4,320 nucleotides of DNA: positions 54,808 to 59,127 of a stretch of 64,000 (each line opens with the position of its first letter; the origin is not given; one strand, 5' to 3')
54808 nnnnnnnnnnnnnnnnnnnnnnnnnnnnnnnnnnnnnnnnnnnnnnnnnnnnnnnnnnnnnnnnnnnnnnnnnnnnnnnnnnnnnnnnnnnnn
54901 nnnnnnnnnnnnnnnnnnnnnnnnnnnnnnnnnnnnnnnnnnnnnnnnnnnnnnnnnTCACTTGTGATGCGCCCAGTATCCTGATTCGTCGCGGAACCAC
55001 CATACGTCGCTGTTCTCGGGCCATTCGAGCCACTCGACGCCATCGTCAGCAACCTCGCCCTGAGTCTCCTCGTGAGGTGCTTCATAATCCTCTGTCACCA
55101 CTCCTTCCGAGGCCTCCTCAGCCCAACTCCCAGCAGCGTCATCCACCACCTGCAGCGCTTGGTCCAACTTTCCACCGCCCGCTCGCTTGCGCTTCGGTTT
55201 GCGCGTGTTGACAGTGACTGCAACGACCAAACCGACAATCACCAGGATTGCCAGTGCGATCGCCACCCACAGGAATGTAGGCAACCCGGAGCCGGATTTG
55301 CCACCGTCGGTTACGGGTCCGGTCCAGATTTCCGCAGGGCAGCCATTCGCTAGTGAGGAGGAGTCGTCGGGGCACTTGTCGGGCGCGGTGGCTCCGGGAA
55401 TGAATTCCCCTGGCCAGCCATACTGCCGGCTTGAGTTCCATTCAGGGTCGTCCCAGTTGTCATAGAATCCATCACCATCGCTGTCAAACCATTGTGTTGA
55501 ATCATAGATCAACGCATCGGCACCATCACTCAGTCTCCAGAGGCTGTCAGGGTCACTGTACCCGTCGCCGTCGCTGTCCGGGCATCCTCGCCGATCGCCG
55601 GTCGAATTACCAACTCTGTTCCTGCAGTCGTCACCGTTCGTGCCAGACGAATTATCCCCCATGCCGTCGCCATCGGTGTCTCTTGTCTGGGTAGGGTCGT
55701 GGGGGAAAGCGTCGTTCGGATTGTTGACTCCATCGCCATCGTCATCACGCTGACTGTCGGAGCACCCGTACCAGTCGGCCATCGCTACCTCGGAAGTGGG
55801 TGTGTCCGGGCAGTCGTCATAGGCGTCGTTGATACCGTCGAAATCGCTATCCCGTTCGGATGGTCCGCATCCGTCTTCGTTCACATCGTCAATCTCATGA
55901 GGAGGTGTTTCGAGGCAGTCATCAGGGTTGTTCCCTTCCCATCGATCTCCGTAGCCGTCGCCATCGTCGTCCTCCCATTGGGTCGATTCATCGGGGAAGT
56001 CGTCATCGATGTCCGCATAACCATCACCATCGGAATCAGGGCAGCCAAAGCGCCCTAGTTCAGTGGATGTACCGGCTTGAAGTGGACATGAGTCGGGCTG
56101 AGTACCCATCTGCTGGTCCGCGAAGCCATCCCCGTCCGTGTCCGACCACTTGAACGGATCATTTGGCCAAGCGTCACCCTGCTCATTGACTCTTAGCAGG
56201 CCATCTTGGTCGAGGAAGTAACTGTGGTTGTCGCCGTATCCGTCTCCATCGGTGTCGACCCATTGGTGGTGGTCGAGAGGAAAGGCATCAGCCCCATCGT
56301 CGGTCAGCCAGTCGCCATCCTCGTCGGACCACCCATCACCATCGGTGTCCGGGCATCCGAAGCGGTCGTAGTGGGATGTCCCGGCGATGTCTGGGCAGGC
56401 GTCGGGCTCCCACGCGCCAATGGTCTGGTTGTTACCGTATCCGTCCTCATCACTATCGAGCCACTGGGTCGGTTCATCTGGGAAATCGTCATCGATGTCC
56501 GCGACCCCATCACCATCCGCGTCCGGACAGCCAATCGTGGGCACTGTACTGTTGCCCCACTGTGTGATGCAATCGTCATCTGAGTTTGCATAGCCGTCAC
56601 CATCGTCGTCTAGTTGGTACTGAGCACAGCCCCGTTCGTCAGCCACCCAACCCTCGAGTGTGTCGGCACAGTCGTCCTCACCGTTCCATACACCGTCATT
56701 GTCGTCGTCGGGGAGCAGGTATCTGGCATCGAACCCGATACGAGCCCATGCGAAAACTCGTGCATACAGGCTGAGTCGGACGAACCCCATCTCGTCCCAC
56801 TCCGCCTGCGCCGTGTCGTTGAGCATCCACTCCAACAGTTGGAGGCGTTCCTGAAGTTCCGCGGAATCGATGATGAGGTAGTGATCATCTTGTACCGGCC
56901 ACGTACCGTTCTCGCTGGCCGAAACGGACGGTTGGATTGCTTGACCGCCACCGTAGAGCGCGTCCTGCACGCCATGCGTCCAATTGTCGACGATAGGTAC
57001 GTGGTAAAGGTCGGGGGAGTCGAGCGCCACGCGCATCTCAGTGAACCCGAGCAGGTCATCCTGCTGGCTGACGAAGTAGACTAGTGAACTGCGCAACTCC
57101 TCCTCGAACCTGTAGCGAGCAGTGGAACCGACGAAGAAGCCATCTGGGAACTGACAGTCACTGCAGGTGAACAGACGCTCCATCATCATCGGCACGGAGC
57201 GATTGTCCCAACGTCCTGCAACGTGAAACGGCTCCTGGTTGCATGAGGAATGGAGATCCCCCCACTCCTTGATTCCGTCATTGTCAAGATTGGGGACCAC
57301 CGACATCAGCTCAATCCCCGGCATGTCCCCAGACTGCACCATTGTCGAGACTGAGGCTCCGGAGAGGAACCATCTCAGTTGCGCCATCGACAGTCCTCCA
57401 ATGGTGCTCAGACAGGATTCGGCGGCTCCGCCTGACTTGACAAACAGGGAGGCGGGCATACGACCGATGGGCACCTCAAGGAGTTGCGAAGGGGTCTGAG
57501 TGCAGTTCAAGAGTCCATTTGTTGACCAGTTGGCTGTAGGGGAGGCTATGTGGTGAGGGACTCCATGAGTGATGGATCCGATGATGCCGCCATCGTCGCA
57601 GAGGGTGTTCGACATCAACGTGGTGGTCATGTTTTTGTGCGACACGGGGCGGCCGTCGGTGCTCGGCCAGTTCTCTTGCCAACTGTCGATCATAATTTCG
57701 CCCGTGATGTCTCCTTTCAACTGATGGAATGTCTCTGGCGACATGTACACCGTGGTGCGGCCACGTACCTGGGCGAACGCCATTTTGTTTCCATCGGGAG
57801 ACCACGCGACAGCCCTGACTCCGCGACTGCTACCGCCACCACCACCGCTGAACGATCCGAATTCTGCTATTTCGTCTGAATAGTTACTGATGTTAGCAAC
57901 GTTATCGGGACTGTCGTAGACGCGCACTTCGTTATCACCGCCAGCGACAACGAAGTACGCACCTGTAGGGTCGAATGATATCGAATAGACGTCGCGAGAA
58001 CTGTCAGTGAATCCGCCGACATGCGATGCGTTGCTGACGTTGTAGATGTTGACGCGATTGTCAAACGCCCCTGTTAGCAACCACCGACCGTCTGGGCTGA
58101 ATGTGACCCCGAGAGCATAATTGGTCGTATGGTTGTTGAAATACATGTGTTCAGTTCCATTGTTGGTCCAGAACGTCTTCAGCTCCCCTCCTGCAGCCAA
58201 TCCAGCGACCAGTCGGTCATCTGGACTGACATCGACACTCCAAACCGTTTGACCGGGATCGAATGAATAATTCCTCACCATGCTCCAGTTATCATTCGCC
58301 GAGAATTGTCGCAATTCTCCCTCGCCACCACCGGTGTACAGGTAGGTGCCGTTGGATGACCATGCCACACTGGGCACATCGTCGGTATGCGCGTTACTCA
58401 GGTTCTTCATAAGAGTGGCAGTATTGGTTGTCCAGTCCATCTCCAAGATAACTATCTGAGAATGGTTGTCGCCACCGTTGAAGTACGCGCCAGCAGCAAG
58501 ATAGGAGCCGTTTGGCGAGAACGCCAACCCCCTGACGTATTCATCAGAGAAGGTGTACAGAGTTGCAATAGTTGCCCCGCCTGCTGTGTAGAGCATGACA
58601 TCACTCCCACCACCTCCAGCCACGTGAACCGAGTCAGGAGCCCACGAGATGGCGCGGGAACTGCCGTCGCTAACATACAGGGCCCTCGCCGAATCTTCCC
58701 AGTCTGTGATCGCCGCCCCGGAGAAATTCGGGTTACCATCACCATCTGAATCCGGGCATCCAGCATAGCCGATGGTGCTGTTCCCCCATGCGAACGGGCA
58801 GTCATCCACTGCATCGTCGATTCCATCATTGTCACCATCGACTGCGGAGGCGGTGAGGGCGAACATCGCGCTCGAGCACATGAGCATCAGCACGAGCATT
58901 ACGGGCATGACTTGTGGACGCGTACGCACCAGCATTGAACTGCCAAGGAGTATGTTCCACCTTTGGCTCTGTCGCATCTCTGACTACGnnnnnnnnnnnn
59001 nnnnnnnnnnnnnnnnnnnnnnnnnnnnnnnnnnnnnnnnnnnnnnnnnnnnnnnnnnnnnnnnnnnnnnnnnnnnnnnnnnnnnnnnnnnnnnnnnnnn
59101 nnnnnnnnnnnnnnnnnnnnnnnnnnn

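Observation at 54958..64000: Two tandem giant cell-surface proteins ending in a TM helix plus a long acidic cytoplasmic tail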

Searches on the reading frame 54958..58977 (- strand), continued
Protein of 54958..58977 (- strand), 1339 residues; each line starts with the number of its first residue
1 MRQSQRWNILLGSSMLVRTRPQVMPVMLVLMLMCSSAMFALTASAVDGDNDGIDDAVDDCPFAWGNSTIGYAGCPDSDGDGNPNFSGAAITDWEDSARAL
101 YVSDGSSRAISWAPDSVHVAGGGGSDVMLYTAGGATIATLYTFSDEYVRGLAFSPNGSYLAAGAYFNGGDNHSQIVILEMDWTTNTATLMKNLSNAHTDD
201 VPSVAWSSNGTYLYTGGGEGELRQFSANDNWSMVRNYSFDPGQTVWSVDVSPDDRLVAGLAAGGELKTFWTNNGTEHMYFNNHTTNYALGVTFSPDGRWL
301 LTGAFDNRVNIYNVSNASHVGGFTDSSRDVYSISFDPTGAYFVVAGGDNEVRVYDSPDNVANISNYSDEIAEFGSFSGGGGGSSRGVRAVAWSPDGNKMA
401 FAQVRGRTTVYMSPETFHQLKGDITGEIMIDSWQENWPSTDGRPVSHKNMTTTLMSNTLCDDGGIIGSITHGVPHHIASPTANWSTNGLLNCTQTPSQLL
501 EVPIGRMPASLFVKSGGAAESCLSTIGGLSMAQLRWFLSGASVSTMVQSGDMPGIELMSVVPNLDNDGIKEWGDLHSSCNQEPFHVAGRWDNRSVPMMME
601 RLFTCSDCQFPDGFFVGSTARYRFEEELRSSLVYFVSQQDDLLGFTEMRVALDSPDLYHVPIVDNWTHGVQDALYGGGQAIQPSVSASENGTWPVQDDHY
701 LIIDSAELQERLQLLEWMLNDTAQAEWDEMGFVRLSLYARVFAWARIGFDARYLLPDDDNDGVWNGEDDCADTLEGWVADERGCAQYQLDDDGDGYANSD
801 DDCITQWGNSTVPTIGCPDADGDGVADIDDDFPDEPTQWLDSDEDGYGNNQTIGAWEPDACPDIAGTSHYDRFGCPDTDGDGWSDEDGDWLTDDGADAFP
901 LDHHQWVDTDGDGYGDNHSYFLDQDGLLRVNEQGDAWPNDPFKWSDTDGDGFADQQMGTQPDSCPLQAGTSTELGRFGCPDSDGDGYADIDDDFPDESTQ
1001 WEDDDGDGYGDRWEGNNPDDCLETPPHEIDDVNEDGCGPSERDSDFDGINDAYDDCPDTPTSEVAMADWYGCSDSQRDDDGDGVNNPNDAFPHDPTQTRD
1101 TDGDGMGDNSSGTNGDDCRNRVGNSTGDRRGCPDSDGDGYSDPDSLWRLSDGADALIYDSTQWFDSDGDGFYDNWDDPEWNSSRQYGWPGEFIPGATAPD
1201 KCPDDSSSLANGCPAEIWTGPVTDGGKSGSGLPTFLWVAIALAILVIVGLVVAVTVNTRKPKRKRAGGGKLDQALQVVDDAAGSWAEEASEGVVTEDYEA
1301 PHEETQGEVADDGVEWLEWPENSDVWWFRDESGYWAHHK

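Call 17: find_encoding_contigs(protein=P0014, flank=10000, max_places=2)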
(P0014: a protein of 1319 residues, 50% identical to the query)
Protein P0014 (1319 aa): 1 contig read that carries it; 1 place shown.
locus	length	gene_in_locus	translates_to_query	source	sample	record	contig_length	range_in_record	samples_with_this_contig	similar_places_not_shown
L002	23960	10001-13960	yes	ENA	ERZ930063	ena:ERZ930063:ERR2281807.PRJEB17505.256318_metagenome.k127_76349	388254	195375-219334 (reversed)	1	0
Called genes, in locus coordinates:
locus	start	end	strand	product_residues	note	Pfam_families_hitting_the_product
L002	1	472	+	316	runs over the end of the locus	PF02729:OTCace_N, PF00185:OTCace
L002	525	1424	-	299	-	PF01040:UbiA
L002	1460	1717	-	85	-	PF12976:DUF3860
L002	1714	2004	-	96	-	-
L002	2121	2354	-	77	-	-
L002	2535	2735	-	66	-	-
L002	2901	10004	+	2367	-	PF00082:Peptidase_S8, PF09136:Glucodextran_B (faint), PF17829:GH115_C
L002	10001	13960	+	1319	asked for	PF24807:WD40_CDC20-Fz, PF23381:Beta-prop_IFT122_1st, PF24814:WD40_Prp19, PF25168:Beta-prop_WDR36-Utp21_2nd, PF25174:Beta-prop_THOC3, PF25175:Beta-prop_WDR5, PF23414:Beta-prop_EML_2, PF24817:WD40_WDHD1_1st, +14 more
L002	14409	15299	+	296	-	PF02737:3HCDH_N, PF03446:NAD_binding_2 (weak), PF00725:3HCDH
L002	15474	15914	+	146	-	PF21485:IF5A-like_N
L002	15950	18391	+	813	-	PF03169:OPT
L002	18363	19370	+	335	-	PF00892:EamA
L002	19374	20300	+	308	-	PF01975:SurE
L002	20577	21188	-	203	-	PF04013:Methyltrn_RNA_2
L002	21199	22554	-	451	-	PF02881:SRP54_N, PF00448:SRP54, PF02978:SRP_SPB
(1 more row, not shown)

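Call 22: search_protein_families(library=pfam, proteins=[P0009], max_evalue=1)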
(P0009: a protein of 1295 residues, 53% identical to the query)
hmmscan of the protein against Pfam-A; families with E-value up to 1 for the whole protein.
P0009 (1295 aa): 31 families (the best 25 are shown)
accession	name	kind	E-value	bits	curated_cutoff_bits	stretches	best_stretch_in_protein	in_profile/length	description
PF25174.1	Beta-prop_THOC3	-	2.9e-28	99.1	305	2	178-370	1-189/272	THOC3 beta-propeller domain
PF23414.1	Beta-prop_EML_2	-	2.3e-21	76.8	90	2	194-334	13-155/266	Echinoderm microtubule-associated protein second beta-propeller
PF00400.38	WD40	-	1e-17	64.2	27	2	255-289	5-39/39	WD domain, G-beta repeat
PF24817.1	WD40_WDHD1_1st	-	2.9e-16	60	109.9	2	223-379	89-249/291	WDHD1 first WD40 domain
PF24807.1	WD40_CDC20-Fz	-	2.3e-15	57.1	200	2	68-288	75-292/292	CDC20/Fizzy WD40 domain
PF24814.1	WD40_Prp19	-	2.5e-15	56.7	320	3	165-327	36-201/281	Prp19 WD40 domain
PF25173.1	Beta-prop_WDR3_1st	-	2.2e-13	50.7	154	2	163-330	14-182/184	WDR3 first beta-propeller domain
PF25168.1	Beta-prop_WDR36-Utp21_2nd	-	8.3e-13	48.8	84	2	161-254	225-315/335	WDR36/Utp21 second beta-propeller domain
PF25172.1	Beta-prop_WDR3_2nd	-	1.4e-09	38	140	1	90-324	3-239/293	WDR3 second beta-propeller domain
PF12894.13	ANAPC4_WD40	-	2.6e-09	37.6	22.9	1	242-312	18-89/91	Anaphase-promoting complex subunit 4 WD40 domain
PF24796.1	WDR55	-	6e-09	35.8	200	1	173-337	47-213/296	WDR55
PF24805.1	EIF3I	-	2.4e-08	33.9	200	2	232-324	23-114/324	EIF3I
PF12849.12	PBP_like_2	-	3.7e-06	27.3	27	1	412-686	40-265/267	PBP superfamily domain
PF25460.1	Beta-prop_Aladin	-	6.4e-06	26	171.1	2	128-241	112-216/340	Aladin seven-bladed propeller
PF25391.1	WD40_Gbeta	-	2e-05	24.2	150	1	231-328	153-251/340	G protein beta WD-40 repeat protein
PF02412.23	TSP_3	-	0.00081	19.5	25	2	998-1021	12-32/36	Thrombospondin type 3 repeat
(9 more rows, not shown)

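Call 32: search_protein_families(library=ncbifam, proteins=[window:54958-58977:-], max_evalue=1)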
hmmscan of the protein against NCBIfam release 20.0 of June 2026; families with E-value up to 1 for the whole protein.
window:54958-58977:- (1339 aa): 2 families
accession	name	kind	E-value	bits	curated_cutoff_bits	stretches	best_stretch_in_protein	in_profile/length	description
TIGR02800.1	propeller_TolB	equivalog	0.012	14.5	343.15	0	388-415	238-266/418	Tol-Pal system beta propeller repeat protein TolB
NF047638.1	throspo3_MtsC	equivalog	0.37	9.6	350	1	946-1141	66-261/428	cell-cell cohesion MYXO-CTERM protein MtsC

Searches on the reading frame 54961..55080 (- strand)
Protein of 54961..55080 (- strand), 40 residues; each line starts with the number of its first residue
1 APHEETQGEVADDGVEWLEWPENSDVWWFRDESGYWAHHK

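Call 26: search_protein_representatives(alignment_id=A1)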
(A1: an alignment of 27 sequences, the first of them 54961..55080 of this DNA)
Query: 27 sequences, 39 profile positions. Proteins with E-value up to 0.001 (for the whole library): 123; up to 1e-10: 0; up to 1e-30: 0. The best 123 are listed.
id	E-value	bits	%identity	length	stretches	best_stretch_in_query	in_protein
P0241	2.6e-10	55.8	-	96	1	1-39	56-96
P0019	1.3e-08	50.3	-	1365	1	2-38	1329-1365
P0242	2.7e-08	49.3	-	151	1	1-38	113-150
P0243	4.7e-08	48.5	-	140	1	2-37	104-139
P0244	7.7e-08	47.9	-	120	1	3-37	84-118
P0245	9.4e-08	47.6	-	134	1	3-39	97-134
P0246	1.3e-07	47.1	-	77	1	2-38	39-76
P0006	1.5e-07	46.9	-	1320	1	2-39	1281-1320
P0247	1.9e-07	46.6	-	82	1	2-38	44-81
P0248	2.3e-07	46.3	-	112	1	2-38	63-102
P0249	2.3e-07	46.3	-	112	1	3-38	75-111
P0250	2.8e-07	46.1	-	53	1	3-38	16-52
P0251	2.8e-07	46.1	-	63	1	9-38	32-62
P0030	2.9e-07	46.0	-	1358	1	3-38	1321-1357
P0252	2.9e-07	46.0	-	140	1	1-38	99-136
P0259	7.2e-07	44.8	-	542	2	2-38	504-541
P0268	3.9e-06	42.4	-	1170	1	3-39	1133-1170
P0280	2.0e-05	40.1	-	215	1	3-38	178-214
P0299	6.7e-05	38.5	-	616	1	9-38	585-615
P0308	8.8e-05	38.1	-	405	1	3-38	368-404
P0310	9.0e-05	38.0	-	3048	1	3-38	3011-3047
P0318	1.6e-04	37.2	-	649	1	2-37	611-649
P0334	5.3e-04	35.6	-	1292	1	5-38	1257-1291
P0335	5.7e-04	35.5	-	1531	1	4-38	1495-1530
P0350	7.7e-04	35.1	-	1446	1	2-38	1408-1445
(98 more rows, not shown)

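Call 30: search_protein_families(library=pfam, proteins=[P0350, P0310, P0335, P0259, P0299, P0318, P0334, P0308, P0280], max_evalue=0.01)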
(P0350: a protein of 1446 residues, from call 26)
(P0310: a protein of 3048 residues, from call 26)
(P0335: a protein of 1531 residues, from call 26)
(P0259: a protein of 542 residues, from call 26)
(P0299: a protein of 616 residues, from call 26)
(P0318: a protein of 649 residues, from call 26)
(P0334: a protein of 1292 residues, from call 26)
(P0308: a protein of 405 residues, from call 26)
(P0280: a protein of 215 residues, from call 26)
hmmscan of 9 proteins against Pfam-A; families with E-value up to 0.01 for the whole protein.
P0350 (1446 aa): 2 families
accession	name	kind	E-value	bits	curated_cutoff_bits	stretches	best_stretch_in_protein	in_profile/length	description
PF13517.12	FG-GAP_3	-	2.6e-11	44.4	26.9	3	238-298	1-60/61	FG-GAP-like repeat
PF01839.29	FG-GAP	-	4.7e-10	39.6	22.1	1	232-267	3-31/37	FG-GAP repeat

P0310 (3048 aa): 4 families
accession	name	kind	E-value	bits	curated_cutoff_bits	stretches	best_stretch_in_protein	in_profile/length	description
PF24517.2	CBM96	-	5.9e-47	160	26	5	1689-1856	10-162/164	Carbohydrate-binding module family 96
PF00688.24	TGFb_propeptide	-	1e-08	35.6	25.8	0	2044-2143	113-191/242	TGF-beta propeptide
PF06848.17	Disaggr_repeat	-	5e-06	26.7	33.9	0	1404-1534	44-178/179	Disaggregatase related repeat domain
PF02369.22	Big_1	-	0.00045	20.7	34.9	1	2274-2326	5-57/93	Bacterial Ig-like domain (group 1)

P0335 (1531 aa): 4 families
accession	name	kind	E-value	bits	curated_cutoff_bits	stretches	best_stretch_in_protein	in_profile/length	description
PF13517.12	FG-GAP_3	-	2e-15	57.5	26.9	4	383-437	1-60/61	FG-GAP-like repeat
PF01839.29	FG-GAP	-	7e-09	35.8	22.1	0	173-188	5-20/37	FG-GAP repeat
PF02369.22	Big_1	-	5.4e-05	23.7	34.9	1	908-956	19-68/93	Bacterial Ig-like domain (group 1)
PF25292.1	Beta-prop_CGLA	-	0.0021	18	26.8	0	345-395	2-50/316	Lambda-carrageenase beta-propeller domain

P0259 (542 aa): 0 families

P0299 (616 aa): 0 families

P0318 (649 aa): 1 family
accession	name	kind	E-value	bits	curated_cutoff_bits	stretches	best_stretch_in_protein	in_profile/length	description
PF02665.19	Nitrate_red_gam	-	0.0009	19.4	22.9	1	508-568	65-125/217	Nitrate reductase gamma subunit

P0334 (1292 aa): 1 family
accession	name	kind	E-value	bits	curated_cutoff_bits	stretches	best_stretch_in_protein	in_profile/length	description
PF02412.23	TSP_3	-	6.2e-05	23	25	1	912-939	1-28/36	Thrombospondin type 3 repeat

P0308 (405 aa): 0 families

P0280 (215 aa): 0 families

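Call 38: predict_structure(alignment_id=A1)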
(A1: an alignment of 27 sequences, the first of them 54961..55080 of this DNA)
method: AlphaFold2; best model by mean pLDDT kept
length: 40 residues; sequences in the alignment: 27
mean_pLDDT: 94.1   pTM: 0.66
mean pLDDT of the five models: 94.1, 93.9, 92.6, 91.5, 90.9
residues with pLDDT >= 90: 38; 70-90: 2; 50-70: 0; < 50: 0
segments of 3 or more residues with pLDDT < 50: none
pLDDT, mean of each block of 10 residues (from residue 1): 93 96 95 93
secondary structure, 60 per line:
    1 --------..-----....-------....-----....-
elements in order: E16-19 E27-30 E36-39

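Call 42: fold_search(model_id=the predicted structure, library=pdb)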
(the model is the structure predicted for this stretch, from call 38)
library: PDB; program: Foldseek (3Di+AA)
matches with E <= 10: 38; with E <= 0.001: 0
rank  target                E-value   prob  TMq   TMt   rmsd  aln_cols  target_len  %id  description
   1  9sgy_A                2.9e+00  0.14  0.43  0.05   3.6        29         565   24  S315I KatG mutant one heme (released 2026-01-14)
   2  2dig_MODEL_1_A        3.3e+00  0.11  0.41  0.28   5.7        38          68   18  Solusion structure of the Todor domain of human Lamin-B receptor (released 2006-09-30)
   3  1d3b_C                3.5e+00  0.06  0.29  0.18   5.5        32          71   12  CRYSTAL STRUCTURE OF THE D3B SUBCOMPLEX OF THE HUMAN CORE SNRNP DOMAIN AT 2.0A RESOLUTION (released 1999-12-22)
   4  9sgt_A                3.7e+00  0.12  0.43  0.04   3.6        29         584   24  S315G KatG mutant one Heme (released 2026-01-14)
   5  7sqc_7E               3.7e+00  0.06  0.34  0.16   6.7        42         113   19  Ciliary C1 central pair apparatus isolated from Chlamydomonas reinhardtii (released 2022-04-13)
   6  2fry_MODEL_1_A        4.0e+00  0.14  0.45  0.33   2.6        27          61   26  Solution structure of the third SH3 domain of human NCK2 adaptor protein (released 2006-06-20)
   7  9sgs_B                4.3e+00  0.11  0.42  0.05   3.7        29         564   24  S315G KatG mutant no Heme (released 2026-01-14)
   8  7aa3_B                4.3e+00  0.09  0.39  0.05   3.9        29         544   24  T275P after heme uptake from M. tuberculosis (released 2021-01-27)
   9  7a8z_B                4.9e+00  0.06  0.33  0.04   4.1        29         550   24  Cryo-EM structure of T275P KatG from M. tuberculosis (released 2021-01-27)
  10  1d3b_A                4.9e+00  0.04  0.29  0.18   5.4        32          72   12  CRYSTAL STRUCTURE OF THE D3B SUBCOMPLEX OF THE HUMAN CORE SNRNP DOMAIN AT 2.0A RESOLUTION (released 1999-12-22)
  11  9sgq_A                5.2e+00  0.10  0.42  0.05   3.7        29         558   24  S315R KatG mutant one Heme (released 2026-01-14)
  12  3fif_C                5.6e+00  0.06  0.37  0.28   5.5        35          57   11  Crystal structure of the ygdR protein from E.coli. Northeast Structural Genomics target ER382A. (released 2009-01-06)
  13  9sgn_AP1              6.0e+00  0.08  0.41  0.05   3.8        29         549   24  S315I KatG mutant no Heme (released 2026-01-14)
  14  3pnn                  6.0e+00  0.04  0.38  0.06   7.5        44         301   18  The crystal structure of a glycosyltransferase from Porphyromonas gingivalis W83 (released 2010-12-15)
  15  9sgn_BP1              6.4e+00  0.08  0.43  0.05   3.7        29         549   24  S315I KatG mutant no Heme (released 2026-01-14)
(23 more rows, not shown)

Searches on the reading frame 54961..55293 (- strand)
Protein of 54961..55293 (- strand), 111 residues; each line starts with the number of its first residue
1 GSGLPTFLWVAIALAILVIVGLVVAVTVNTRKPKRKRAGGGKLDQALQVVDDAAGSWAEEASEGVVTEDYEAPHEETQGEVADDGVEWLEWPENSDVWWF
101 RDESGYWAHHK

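Call 11: search_protein_families(library=pfam, proteins=[window:54961-55293:-], max_evalue=10)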
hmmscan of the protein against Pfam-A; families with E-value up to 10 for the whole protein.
seq(111 aa): 3 families
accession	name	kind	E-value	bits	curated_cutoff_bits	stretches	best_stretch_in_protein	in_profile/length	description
PF14316.11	DUF4381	-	0.024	15.4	27.2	1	5-52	17-57/145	Domain of unknown function (DUF4381)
PF15102.11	TMEM154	-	0.17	12.1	30.3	1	9-45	66-105/153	TMEM154 protein family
PF09682.15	Phage_holin_6_1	-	0.19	12.6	24.9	1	15-64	8-57/101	Bacteriophage holin of superfamily 6 (Holin_LLH)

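Call 32: search_protein_families(library=ncbifam, proteins=[window:54961-55293:-], max_evalue=1)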
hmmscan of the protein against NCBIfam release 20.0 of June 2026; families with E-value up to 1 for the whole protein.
seq(111 aa): 3 families
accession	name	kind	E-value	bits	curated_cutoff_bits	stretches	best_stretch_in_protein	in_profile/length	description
NF051431.1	Rv0361_Cterm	subfamily_domain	0.013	15.7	37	1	8-53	5-49/140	Rv0361 family membrane protein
TIGR01673.1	holin_LLH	equivalog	0.016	15.6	34.75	1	12-62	8-59/108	phage holin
NF033218.1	anchor_AmaP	equivalog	0.016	15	55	1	5-34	48-77/166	alkaline shock response membrane anchor protein AmaP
